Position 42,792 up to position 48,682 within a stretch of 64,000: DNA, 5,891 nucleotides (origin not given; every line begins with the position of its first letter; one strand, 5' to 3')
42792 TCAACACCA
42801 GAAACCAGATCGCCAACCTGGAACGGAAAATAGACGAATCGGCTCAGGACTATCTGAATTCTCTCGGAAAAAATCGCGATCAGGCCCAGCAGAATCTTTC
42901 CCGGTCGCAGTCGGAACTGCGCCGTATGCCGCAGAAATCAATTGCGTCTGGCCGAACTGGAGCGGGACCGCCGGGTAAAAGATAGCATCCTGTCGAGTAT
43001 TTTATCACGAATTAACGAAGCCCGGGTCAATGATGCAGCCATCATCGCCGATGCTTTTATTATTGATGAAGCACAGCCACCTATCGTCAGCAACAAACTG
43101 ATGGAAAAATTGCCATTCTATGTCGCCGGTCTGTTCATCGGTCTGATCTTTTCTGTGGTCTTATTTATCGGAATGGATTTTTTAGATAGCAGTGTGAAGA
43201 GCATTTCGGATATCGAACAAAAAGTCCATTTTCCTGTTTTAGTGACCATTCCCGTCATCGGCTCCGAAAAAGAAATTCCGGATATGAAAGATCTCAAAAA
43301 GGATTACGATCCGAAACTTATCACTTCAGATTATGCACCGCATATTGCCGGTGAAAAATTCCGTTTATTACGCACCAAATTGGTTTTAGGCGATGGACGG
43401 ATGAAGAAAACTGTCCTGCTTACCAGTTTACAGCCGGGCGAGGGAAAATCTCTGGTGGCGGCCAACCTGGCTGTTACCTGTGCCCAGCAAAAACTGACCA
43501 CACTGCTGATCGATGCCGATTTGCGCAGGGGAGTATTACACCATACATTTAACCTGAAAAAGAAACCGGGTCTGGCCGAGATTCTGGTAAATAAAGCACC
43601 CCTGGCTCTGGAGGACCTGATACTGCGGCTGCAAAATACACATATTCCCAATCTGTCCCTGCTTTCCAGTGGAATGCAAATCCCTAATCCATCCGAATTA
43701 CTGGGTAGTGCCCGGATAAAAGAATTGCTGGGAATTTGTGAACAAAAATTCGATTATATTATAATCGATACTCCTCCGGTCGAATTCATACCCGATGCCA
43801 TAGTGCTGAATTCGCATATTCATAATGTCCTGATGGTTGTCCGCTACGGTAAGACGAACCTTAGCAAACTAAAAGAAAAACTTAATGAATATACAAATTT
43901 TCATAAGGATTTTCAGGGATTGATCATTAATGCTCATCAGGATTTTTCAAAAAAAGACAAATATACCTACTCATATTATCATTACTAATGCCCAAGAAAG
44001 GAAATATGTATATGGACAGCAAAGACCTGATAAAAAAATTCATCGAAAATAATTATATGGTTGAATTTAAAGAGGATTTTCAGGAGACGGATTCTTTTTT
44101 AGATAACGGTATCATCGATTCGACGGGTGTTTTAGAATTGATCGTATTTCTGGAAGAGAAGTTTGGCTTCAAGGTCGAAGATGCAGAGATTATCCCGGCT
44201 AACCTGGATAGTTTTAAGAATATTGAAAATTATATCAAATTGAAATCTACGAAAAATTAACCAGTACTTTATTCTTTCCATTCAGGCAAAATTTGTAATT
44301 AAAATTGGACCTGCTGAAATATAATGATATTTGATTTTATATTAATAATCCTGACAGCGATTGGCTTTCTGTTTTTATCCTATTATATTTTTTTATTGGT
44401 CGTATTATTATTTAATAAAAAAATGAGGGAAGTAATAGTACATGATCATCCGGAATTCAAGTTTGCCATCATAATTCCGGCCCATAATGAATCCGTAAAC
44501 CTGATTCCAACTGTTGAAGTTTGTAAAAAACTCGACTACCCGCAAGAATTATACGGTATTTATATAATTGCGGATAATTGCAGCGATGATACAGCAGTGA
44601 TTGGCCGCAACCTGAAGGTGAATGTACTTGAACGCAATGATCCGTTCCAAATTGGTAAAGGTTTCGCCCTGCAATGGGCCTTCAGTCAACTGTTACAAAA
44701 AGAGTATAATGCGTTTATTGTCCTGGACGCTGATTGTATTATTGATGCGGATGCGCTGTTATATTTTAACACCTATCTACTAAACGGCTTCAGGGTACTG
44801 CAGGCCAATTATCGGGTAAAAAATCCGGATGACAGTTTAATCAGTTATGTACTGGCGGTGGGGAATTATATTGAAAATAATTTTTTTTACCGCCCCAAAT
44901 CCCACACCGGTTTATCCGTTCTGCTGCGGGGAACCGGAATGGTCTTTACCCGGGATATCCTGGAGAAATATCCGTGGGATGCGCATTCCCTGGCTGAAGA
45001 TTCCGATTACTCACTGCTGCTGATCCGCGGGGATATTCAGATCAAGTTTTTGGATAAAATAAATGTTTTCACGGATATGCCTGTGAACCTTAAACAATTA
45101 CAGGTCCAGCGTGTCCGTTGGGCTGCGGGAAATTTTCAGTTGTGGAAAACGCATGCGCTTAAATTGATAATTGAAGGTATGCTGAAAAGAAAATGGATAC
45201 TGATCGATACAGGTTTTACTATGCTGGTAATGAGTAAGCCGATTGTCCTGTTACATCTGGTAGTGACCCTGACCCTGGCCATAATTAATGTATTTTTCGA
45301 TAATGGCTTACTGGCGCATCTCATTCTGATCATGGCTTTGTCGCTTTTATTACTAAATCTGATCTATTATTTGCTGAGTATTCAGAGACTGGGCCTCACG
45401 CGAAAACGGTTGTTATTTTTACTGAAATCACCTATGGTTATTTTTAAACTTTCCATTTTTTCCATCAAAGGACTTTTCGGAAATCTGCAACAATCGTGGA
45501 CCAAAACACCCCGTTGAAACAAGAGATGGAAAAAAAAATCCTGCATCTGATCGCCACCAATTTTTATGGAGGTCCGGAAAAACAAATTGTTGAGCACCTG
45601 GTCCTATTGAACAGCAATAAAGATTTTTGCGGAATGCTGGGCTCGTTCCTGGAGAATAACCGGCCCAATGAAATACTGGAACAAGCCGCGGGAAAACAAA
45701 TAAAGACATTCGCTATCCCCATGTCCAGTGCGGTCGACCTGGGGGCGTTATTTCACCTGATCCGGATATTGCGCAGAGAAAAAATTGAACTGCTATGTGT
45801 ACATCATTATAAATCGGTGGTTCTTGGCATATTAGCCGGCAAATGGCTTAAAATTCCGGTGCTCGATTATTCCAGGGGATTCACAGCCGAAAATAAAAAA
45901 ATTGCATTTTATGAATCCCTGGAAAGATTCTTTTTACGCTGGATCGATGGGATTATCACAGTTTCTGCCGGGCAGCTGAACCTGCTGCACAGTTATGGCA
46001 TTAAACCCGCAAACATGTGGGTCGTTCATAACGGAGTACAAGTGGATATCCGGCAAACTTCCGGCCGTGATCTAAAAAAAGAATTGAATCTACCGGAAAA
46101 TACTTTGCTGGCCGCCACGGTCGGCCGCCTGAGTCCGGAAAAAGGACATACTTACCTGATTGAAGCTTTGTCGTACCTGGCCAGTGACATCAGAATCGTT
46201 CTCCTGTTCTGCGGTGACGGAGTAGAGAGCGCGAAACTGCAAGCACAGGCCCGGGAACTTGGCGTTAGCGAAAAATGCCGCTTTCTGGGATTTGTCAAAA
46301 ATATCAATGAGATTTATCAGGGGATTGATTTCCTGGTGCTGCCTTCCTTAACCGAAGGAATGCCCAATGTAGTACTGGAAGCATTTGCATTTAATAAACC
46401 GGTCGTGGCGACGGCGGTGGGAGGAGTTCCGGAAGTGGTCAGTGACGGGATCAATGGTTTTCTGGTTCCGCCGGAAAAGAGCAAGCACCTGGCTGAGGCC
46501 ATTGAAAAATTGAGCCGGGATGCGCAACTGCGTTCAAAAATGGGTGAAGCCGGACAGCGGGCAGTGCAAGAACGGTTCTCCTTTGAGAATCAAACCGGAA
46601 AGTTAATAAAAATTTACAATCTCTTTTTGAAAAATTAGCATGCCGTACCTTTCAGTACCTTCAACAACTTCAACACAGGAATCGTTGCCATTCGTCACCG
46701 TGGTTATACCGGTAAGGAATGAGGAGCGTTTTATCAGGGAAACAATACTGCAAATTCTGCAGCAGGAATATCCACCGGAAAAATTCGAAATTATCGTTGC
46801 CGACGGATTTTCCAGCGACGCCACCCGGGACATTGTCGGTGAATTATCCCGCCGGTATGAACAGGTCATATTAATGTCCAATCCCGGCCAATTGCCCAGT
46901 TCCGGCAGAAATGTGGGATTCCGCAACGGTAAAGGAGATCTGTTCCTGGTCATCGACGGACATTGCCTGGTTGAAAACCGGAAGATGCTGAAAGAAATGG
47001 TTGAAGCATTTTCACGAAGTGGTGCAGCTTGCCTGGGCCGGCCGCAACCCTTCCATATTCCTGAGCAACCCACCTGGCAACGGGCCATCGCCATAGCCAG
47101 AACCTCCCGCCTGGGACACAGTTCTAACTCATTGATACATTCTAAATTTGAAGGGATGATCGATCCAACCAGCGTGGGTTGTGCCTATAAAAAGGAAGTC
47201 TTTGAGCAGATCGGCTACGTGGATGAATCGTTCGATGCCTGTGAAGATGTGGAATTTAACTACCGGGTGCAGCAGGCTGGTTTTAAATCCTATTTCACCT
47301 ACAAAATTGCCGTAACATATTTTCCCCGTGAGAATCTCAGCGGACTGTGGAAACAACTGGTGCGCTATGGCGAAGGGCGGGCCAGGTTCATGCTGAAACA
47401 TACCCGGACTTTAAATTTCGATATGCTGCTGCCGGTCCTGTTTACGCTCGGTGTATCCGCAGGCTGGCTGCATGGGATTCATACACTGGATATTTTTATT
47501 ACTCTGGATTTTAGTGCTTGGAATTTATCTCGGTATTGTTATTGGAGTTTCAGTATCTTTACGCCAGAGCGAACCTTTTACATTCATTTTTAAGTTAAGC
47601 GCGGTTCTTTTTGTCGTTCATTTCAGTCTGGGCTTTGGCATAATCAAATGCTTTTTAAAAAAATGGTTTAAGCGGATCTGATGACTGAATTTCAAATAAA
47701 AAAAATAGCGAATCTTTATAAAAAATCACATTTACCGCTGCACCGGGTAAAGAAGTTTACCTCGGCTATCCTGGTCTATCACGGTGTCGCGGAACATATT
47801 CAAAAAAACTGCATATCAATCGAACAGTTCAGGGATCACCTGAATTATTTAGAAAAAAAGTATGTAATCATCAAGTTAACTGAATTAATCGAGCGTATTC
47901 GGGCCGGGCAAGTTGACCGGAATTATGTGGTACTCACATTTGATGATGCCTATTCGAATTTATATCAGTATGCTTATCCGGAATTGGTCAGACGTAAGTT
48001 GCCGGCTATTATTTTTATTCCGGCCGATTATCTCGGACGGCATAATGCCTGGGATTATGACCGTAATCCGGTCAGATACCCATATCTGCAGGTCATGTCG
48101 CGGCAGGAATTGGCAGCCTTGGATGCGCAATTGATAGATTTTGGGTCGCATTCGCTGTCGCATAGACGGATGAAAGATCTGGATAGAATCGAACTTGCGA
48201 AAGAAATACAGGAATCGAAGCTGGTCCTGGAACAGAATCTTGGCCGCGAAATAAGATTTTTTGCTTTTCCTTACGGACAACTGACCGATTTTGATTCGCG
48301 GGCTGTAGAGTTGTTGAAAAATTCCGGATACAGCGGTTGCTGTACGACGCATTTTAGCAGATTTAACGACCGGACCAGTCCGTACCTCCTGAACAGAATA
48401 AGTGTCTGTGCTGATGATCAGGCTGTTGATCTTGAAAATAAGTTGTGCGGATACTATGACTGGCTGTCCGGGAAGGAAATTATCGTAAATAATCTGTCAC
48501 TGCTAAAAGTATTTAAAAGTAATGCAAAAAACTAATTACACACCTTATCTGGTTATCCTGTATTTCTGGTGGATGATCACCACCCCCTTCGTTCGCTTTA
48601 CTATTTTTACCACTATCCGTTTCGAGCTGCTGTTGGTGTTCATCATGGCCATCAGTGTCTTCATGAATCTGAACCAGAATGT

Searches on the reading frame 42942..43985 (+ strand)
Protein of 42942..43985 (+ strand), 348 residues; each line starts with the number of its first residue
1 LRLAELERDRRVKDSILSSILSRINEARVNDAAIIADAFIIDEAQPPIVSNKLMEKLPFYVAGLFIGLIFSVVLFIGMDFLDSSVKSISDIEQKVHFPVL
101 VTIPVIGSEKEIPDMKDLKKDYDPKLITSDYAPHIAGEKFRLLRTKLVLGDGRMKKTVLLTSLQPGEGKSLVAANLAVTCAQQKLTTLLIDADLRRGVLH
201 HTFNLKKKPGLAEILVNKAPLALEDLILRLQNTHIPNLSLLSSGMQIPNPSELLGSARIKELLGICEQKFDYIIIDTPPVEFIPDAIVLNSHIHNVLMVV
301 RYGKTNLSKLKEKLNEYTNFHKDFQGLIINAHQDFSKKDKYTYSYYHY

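Call 58: search_protein_families(library=pfam, proteins=[window:42942-43985:+], max_evalue=0.00001)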
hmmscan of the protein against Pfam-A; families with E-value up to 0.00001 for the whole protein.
window:42942-43985:+ (348 aa): 3 families
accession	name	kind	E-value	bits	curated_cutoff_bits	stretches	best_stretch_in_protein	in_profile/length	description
PF13614.12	AAA_31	-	8.8e-09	36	27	1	156-280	2-128/177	AAA domain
PF10609.15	ParA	-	1.4e-06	28.4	27.1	1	154-280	2-122/246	NUBPL iron-transfer P-loop NTPase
PF01656.29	CbiA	-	5.1e-06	26.9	25.4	0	161-330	4-81/125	CobQ/CobB/MinD/ParA nucleotide binding domain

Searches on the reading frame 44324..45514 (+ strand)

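Call 58: search_protein_families(library=pfam, proteins=[window:44324-45514:+], max_evalue=0.00001)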
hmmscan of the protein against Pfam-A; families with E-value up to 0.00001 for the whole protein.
window:44324-45514:+ (397 aa): 3 families
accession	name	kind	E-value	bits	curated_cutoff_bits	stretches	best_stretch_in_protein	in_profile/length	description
PF13641.12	Glyco_tranf_2_3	-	3e-14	54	27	1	47-268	3-229/230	Glycosyltransferase like family 2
PF13632.12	Glyco_trans_2_3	-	6.7e-12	46.1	27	1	131-343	2-196/198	Glycosyl transferase family group 2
PF00535.33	Glycos_transf_2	-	2.9e-09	37.5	23.3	1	49-215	2-166/168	Glycosyl transferase family 2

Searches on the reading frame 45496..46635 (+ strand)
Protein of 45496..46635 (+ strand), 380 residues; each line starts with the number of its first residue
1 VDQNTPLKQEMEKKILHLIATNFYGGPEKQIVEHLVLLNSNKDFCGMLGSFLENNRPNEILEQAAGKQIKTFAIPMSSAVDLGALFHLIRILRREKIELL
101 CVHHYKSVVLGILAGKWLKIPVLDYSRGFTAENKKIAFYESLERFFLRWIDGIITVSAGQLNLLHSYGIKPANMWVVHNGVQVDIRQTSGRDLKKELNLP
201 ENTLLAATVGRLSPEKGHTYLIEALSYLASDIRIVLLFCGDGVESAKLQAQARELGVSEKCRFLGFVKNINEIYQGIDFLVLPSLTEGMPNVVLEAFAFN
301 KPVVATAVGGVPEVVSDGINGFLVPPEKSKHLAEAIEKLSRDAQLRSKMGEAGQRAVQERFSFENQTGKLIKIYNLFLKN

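Call 58: search_protein_families(library=pfam, proteins=[window:45496-46635:+], max_evalue=0.00001)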
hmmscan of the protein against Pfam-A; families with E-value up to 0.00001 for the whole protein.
window:45496-46635:+ (380 aa): 4 families
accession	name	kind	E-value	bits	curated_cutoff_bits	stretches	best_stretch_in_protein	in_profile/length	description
PF00534.26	Glycos_transf_1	-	4.1e-46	157.1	26.4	1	193-355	5-171/172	Glycosyl transferases group 1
PF13692.12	Glyco_trans_1_4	-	7.3e-39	133.7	27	1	207-342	5-142/142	Glycosyl transferases group 1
PF13439.12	Glyco_transf_4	-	3.9e-16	60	28.5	1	71-184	47-169/170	Glycosyltransferase Family 4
PF13579.12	Glyco_trans_4_4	-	4.7e-12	47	29.7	1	81-180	56-158/158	Glycosyl transferase 4-like domain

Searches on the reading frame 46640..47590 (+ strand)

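Call 58: search_protein_families(library=pfam, proteins=[window:46640-47590:+], max_evalue=0.00001)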
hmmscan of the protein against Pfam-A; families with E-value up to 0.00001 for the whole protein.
window:46640-47590:+ (317 aa): 3 families
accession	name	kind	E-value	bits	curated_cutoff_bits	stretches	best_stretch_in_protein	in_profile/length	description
PF00535.33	Glycos_transf_2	-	4.1e-25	89.1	23.3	1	20-191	1-167/168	Glycosyl transferase family 2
PF13641.12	Glyco_tranf_2_3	-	7.3e-22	78.9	27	1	19-242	3-226/230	Glycosyltransferase like family 2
PF10111.15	Glyco_tranf_2_2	-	3e-12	47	27.3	1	20-213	1-202/276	Glycosyltransferase like family 2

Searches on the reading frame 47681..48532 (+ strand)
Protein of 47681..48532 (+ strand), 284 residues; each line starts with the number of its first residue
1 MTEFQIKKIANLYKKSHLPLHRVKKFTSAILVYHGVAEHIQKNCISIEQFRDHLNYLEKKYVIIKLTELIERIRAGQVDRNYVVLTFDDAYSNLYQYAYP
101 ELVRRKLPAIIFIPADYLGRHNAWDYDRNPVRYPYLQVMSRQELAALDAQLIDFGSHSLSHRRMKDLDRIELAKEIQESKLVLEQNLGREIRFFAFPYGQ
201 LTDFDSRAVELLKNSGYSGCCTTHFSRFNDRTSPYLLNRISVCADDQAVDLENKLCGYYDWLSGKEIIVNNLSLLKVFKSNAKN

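Call 58: search_protein_families(library=pfam, proteins=[window:47681-48532:+], max_evalue=0.00001)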
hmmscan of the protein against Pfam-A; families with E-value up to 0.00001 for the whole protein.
window:47681-48532:+ (284 aa): 1 family
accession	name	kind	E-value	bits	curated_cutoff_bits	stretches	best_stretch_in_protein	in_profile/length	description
PF01522.26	Polysacc_deac_1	-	9.5e-20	71.2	23.1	1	77-217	3-121/124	Polysaccharide deacetylase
